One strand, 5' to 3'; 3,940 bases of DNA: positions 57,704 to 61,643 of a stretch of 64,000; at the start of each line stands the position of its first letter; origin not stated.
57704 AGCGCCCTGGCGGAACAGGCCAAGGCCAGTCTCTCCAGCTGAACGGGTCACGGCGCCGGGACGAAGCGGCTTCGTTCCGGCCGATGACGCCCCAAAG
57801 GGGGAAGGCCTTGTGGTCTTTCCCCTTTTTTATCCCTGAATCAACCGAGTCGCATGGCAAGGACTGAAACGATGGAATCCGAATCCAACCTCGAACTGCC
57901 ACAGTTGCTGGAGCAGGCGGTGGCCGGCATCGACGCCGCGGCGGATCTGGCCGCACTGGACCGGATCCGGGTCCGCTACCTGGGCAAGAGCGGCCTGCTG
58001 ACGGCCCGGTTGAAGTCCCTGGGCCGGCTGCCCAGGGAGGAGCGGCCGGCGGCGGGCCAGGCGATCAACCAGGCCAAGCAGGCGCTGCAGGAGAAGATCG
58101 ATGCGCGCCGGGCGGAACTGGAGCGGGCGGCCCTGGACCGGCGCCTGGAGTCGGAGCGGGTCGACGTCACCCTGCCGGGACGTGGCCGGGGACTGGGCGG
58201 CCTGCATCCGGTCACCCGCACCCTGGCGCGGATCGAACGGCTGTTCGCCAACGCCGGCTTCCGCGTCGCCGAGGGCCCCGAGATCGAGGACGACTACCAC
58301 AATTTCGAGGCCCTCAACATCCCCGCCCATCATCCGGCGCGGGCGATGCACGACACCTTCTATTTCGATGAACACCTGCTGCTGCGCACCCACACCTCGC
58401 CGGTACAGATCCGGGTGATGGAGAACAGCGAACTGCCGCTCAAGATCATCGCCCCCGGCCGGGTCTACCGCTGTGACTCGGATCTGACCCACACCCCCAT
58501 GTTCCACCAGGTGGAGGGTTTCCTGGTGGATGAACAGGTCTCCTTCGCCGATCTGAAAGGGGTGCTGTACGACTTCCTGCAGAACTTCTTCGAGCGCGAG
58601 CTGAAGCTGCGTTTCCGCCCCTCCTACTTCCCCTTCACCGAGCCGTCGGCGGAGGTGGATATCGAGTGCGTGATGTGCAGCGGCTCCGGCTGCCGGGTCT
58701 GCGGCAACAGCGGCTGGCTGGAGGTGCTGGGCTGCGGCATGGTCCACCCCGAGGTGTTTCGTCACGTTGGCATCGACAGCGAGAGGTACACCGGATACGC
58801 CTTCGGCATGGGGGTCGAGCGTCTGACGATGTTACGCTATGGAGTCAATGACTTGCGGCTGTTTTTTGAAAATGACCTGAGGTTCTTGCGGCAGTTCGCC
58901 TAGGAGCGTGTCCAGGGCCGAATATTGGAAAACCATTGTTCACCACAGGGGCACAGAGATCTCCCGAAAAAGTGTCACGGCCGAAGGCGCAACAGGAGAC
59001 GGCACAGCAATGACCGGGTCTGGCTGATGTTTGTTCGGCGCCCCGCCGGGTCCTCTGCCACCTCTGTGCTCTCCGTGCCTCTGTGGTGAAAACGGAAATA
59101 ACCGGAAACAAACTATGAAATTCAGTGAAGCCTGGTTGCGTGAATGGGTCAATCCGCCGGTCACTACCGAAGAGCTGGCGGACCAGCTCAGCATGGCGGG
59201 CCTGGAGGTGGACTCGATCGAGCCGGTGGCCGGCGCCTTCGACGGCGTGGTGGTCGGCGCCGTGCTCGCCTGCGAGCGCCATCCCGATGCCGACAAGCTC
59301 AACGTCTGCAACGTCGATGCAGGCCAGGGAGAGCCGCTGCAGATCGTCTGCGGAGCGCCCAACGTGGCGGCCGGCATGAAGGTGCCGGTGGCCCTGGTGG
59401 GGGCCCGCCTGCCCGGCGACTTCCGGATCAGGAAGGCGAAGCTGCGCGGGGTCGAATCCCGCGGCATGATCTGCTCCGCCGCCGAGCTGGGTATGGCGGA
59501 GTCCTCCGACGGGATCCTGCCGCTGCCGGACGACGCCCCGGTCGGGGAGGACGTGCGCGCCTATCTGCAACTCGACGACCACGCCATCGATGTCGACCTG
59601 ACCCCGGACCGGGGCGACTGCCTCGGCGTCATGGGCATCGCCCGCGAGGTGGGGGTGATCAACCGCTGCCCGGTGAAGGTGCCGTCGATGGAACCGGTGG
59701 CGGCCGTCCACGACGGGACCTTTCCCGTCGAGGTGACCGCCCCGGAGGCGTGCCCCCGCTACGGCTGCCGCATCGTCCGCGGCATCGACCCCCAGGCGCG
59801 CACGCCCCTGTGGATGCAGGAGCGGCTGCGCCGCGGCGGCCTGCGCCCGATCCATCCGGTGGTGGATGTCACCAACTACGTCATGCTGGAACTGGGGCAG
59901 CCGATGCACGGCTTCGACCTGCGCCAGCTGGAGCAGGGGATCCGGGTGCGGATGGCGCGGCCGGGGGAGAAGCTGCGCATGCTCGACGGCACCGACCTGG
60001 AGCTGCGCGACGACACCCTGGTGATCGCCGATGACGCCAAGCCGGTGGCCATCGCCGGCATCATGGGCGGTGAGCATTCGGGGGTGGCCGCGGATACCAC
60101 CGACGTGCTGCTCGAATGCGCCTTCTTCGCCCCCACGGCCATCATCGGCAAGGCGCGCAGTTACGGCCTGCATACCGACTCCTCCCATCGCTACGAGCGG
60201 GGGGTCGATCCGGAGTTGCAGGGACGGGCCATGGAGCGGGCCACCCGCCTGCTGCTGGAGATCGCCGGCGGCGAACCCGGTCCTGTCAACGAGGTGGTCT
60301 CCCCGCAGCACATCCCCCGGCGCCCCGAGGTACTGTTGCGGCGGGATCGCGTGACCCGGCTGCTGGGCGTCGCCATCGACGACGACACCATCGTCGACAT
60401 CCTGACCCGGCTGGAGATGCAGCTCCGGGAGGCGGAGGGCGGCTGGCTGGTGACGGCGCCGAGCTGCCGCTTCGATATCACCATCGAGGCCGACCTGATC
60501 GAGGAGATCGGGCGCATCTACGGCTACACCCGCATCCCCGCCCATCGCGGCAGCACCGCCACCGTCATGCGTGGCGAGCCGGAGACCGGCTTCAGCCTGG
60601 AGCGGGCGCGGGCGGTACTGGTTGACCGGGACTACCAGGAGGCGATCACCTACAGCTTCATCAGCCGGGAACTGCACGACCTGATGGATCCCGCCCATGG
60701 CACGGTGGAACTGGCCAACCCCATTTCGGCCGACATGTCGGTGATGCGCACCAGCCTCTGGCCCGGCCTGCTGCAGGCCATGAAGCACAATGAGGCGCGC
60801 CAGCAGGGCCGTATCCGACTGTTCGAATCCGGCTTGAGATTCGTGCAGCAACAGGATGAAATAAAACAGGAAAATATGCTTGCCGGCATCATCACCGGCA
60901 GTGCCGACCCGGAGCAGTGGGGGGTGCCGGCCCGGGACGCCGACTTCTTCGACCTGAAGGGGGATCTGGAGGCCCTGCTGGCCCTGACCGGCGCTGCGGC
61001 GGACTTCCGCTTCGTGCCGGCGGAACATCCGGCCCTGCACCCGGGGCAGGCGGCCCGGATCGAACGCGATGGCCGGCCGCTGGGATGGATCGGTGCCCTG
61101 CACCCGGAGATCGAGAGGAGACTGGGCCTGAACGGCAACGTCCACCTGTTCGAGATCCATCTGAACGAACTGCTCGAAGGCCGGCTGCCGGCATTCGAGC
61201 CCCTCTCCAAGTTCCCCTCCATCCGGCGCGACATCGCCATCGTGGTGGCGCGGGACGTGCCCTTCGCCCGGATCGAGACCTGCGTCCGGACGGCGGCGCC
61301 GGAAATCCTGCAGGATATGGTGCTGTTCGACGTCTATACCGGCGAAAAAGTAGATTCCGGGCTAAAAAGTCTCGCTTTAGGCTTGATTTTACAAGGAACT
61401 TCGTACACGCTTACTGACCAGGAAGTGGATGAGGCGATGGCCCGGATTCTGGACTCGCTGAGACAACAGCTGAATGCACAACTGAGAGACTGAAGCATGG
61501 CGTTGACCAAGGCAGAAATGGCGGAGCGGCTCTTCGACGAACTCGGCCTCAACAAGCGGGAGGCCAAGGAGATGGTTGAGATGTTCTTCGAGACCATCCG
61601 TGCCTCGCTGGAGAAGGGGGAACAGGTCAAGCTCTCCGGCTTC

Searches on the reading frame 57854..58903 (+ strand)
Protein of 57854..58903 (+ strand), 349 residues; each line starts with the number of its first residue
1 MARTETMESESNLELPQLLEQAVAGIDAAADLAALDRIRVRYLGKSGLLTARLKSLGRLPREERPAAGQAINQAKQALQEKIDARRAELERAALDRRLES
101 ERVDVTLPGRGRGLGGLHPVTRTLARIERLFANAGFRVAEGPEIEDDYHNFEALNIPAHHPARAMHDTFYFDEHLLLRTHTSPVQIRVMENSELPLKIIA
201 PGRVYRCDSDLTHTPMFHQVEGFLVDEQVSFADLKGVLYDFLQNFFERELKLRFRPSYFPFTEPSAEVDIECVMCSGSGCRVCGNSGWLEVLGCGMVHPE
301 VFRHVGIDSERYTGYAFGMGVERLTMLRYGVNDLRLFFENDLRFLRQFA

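Call 22: search_protein_families(library=pfam, proteins=[window:57854-58903:+], max_evalue=0.0001)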
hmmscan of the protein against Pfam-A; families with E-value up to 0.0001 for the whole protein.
window:57854-58903:+ (349 aa): 2 families
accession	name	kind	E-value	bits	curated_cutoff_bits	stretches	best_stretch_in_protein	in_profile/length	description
PF01409.25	tRNA-synt_2d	-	2.5e-105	351.8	19.8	1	103-348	2-246/246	tRNA synthetases class II core domain (F)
PF02912.23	Phe_tRNA-synt_N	-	5.9e-25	87.5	22.3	1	31-98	2-69/69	Aminoacyl tRNA synthetase class II, N-terminal domain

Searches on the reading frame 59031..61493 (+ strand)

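Call 22: search_protein_families(library=pfam, proteins=[window:59031-61493:+], max_evalue=0.0001)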
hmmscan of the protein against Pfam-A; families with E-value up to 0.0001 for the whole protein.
window:59031-61493:+ (820 aa): 5 families
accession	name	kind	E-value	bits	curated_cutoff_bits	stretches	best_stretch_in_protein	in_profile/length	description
PF03483.22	B3_4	-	2.7e-73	245.7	29.3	1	240-413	1-174/174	B3/4 domain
PF17759.6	tRNA_synthFbeta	-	1.2e-63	214.9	22.4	1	502-711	1-214/214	Phenylalanyl tRNA synthetase beta chain CLM domain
PF03147.19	FDX-ACB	-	1.5e-28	99.5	31.1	1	726-819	1-94/94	Ferredoxin-fold anticodon binding domain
PF01588.26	tRNA_bind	-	3.2e-25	88.5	27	1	73-173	1-95/96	Putative tRNA binding domain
PF03484.21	B5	-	1.2e-22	80.3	28.6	1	436-499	3-67/67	tRNA synthetase B5 domain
